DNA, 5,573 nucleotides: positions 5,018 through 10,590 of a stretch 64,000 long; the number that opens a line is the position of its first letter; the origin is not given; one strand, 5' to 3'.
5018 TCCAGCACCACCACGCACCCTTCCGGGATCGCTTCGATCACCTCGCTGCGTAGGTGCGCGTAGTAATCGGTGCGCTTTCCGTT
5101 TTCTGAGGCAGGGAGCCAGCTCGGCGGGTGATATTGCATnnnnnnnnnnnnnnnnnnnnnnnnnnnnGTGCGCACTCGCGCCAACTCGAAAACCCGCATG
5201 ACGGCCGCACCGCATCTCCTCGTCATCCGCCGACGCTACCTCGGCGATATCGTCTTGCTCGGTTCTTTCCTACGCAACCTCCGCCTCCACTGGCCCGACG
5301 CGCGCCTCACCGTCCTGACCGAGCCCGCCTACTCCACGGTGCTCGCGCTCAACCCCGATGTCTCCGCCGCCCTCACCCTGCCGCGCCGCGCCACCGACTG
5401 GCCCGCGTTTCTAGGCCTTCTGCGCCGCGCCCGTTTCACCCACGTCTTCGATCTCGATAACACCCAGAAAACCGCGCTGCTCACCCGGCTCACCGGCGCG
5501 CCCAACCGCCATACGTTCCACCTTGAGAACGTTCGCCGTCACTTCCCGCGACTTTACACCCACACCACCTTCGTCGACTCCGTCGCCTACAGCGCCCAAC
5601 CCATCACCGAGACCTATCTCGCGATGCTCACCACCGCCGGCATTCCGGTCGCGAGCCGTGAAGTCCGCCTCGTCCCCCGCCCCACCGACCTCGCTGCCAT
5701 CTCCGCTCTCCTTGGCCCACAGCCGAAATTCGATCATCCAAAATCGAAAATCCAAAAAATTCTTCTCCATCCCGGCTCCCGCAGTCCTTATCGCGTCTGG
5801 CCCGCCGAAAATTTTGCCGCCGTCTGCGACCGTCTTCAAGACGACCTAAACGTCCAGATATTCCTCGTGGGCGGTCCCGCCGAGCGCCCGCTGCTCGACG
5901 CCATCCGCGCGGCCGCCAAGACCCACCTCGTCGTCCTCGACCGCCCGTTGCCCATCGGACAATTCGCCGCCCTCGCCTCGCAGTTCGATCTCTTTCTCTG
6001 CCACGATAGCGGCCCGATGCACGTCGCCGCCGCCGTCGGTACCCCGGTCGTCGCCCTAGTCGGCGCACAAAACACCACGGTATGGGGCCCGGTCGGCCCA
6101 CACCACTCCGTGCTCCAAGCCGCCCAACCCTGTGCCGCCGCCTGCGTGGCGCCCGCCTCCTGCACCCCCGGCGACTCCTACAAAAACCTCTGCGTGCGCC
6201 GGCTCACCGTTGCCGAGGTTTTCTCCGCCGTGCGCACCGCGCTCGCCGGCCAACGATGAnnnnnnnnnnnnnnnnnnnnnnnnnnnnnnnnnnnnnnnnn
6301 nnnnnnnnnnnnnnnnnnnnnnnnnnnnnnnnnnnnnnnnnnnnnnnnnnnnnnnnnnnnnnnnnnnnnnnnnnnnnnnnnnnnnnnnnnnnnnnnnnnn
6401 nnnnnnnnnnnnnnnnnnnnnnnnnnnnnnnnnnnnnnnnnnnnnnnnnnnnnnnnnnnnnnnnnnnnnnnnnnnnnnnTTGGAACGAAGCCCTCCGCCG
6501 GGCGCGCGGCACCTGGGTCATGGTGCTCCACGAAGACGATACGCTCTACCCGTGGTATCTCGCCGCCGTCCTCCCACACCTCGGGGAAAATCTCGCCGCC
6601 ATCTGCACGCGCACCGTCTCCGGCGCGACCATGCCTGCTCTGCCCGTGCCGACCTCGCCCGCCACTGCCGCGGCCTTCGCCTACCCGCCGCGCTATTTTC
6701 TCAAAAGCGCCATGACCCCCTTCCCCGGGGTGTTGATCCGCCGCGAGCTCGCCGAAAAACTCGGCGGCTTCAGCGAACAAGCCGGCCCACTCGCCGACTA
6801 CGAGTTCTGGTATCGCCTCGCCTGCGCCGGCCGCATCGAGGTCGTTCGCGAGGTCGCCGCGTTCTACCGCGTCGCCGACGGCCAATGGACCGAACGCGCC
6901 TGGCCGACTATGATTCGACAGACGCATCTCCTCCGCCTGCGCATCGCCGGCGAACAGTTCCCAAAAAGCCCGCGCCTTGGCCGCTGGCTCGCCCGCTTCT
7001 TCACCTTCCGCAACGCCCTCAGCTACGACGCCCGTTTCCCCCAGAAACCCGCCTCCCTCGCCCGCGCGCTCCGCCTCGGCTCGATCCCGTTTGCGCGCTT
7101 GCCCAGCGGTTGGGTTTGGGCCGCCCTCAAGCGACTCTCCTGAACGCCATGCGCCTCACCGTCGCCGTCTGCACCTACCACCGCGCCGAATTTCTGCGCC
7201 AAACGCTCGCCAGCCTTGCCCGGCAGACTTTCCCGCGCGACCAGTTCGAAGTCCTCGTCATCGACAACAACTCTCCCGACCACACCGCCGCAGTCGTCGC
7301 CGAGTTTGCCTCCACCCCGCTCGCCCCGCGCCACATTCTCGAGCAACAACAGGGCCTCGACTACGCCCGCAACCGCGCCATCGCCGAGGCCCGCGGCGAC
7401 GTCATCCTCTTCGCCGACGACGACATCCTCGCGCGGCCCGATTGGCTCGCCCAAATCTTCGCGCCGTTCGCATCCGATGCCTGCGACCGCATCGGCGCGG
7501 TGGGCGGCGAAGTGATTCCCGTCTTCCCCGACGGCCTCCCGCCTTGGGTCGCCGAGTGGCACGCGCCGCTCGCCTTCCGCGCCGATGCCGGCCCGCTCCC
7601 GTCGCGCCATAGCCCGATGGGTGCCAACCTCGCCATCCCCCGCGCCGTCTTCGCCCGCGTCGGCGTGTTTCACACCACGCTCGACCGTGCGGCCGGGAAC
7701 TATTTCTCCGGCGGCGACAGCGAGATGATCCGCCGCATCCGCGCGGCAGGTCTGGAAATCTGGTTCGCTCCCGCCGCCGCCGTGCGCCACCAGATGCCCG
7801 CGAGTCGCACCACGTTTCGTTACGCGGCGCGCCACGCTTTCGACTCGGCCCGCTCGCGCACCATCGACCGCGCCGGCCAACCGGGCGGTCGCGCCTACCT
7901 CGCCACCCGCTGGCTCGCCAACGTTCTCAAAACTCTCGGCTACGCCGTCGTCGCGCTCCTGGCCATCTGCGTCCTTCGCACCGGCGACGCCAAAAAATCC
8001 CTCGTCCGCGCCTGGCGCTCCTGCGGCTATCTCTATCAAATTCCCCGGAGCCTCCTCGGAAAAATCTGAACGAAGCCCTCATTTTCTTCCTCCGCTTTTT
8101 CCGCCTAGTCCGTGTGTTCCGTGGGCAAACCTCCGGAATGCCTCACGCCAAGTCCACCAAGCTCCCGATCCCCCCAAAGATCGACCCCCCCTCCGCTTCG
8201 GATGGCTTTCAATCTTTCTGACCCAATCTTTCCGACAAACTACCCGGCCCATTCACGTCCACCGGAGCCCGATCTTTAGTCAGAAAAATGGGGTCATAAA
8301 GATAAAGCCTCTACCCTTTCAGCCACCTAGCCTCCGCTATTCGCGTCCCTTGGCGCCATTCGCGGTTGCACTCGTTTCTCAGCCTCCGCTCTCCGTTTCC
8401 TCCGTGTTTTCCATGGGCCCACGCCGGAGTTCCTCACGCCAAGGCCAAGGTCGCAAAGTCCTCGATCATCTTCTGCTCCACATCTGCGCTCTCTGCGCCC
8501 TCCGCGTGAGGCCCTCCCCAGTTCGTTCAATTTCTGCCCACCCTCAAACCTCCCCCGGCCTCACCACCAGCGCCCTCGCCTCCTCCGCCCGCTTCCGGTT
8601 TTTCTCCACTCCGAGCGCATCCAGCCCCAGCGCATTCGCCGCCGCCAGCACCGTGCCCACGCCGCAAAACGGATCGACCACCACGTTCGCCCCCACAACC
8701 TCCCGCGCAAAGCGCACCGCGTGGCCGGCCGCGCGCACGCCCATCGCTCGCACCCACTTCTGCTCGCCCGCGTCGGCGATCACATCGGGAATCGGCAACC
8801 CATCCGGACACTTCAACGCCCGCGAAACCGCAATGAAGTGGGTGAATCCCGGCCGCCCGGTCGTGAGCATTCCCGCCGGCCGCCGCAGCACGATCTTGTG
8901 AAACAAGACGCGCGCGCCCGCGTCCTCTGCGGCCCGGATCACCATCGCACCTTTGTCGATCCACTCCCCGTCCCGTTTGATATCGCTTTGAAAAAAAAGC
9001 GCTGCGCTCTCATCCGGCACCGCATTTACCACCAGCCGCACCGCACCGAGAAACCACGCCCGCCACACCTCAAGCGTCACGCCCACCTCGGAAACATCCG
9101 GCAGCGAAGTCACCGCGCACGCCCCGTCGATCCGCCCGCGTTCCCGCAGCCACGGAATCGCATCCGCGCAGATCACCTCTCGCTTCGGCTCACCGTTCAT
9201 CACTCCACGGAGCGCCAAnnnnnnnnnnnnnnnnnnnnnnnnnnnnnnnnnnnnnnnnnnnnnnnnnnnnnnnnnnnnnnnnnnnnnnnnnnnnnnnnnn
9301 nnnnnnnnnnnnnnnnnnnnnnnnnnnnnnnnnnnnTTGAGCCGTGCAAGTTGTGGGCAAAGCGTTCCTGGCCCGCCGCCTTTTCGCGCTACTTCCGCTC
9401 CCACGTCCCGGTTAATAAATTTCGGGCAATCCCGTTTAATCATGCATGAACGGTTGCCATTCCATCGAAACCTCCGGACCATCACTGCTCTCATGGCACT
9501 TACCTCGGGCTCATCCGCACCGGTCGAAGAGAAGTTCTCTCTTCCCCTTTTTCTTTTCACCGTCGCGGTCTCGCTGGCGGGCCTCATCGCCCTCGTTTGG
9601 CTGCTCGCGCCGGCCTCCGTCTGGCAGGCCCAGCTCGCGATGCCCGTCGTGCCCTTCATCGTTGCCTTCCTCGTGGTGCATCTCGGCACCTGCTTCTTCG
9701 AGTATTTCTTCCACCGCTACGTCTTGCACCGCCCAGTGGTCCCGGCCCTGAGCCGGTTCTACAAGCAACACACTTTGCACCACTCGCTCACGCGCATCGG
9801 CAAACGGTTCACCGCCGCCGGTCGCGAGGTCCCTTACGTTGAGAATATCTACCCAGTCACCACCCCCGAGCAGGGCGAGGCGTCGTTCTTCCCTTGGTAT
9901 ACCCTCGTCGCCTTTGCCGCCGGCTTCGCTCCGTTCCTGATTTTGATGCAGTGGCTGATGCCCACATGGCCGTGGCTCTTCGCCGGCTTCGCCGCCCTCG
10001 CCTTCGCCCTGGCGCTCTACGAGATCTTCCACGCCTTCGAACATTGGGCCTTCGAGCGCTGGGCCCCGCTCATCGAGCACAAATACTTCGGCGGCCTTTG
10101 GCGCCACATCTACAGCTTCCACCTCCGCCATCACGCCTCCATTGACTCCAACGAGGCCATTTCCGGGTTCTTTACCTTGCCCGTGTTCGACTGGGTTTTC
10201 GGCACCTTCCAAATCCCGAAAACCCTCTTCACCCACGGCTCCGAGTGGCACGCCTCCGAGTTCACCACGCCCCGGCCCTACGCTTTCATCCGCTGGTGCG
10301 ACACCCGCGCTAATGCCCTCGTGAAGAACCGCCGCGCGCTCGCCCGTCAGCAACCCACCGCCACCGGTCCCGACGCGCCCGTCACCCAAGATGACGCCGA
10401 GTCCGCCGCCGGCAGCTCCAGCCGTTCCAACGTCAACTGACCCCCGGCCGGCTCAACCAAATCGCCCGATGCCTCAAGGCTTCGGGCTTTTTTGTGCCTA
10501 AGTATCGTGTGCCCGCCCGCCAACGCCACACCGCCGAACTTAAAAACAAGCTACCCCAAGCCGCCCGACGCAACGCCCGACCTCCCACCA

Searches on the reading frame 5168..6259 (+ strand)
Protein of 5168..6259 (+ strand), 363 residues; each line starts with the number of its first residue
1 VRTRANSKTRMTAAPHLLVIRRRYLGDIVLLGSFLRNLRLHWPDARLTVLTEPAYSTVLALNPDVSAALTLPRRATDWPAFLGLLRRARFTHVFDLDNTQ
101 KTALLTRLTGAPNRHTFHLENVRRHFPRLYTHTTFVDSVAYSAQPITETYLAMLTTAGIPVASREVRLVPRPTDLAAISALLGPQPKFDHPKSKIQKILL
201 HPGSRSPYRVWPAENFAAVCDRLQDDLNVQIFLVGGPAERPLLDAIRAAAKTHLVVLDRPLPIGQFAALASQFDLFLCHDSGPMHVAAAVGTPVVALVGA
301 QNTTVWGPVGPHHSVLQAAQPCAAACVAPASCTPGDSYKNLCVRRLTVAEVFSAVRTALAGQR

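Call 80: search_protein_families(library=pfam, proteins=[window:5168-6259:+], max_evalue=0.00001)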
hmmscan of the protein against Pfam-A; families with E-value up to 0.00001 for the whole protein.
window:5168-6259:+ (363 aa): 1 family
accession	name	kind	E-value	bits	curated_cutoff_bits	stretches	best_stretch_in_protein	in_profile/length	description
PF01075.23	Glyco_transf_9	-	5.2e-29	101.7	22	1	85-326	8-237/247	Glycosyltransferase family 9 (heptosyltransferase)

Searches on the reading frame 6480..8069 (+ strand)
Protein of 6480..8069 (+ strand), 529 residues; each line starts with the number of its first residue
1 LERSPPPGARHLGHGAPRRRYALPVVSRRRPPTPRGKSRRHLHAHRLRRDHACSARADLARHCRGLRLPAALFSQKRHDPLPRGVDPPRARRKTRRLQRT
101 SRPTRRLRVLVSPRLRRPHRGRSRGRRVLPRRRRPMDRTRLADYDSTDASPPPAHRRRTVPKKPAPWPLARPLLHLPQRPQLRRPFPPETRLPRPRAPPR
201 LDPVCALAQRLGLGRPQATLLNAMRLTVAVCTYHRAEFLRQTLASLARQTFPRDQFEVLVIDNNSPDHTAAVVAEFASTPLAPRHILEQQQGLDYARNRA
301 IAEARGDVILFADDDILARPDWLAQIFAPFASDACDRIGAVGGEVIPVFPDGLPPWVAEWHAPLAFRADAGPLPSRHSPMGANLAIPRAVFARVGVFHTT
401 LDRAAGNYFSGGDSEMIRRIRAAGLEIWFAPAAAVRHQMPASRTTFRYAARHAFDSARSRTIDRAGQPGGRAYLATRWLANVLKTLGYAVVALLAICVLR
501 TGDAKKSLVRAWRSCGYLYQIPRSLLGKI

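Call 80: search_protein_families(library=pfam, proteins=[window:6480-8069:+], max_evalue=0.00001)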
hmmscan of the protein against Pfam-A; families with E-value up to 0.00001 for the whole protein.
window:6480-8069:+ (529 aa): 4 families
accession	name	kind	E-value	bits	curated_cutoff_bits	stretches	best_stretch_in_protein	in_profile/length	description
PF00535.33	Glycos_transf_2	-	9e-26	91.2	23.3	1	227-390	1-163/168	Glycosyl transferase family 2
PF13641.12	Glyco_tranf_2_3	-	2.2e-19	70.8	27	1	226-442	3-216/230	Glycosyltransferase like family 2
PF10111.15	Glyco_tranf_2_2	-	8.3e-08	32.5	27.3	1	236-327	12-103/276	Glycosyltransferase like family 2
PF13506.12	Glyco_transf_21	-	4.2e-07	30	21.7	1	299-452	24-168/174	Glycosyl transferase family 21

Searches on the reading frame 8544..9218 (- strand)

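Call 80: search_protein_families(library=pfam, proteins=[window:8544-9218:-], max_evalue=0.00001)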
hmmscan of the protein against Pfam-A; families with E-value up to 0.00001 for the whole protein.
window:8544-9218:- (224 aa): 1 family
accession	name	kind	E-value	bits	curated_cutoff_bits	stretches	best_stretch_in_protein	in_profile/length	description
PF01555.25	N6_N4_Mtase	-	1.2e-06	29.1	26.7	1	178-214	183-219/221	DNA methylase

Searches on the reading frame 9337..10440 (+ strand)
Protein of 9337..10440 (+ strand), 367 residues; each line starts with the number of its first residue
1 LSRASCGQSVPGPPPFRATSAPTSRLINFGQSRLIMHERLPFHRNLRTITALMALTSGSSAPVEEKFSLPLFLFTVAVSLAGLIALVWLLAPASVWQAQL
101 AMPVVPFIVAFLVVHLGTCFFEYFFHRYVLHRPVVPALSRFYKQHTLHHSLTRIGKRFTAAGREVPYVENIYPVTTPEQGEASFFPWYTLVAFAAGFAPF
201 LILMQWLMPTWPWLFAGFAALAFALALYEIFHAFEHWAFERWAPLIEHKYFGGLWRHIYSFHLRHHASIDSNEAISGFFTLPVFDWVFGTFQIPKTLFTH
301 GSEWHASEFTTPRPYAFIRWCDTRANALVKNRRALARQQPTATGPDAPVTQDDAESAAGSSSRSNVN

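Call 80: search_protein_families(library=pfam, proteins=[window:9337-10440:+], max_evalue=0.00001)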
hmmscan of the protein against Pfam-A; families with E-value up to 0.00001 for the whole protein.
window:9337-10440:+ (367 aa): 1 family
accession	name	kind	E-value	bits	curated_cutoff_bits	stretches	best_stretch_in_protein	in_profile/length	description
PF04116.19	FA_hydroxylase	-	2.1e-06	28.6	31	0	194-290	46-132/132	Fatty acid hydroxylase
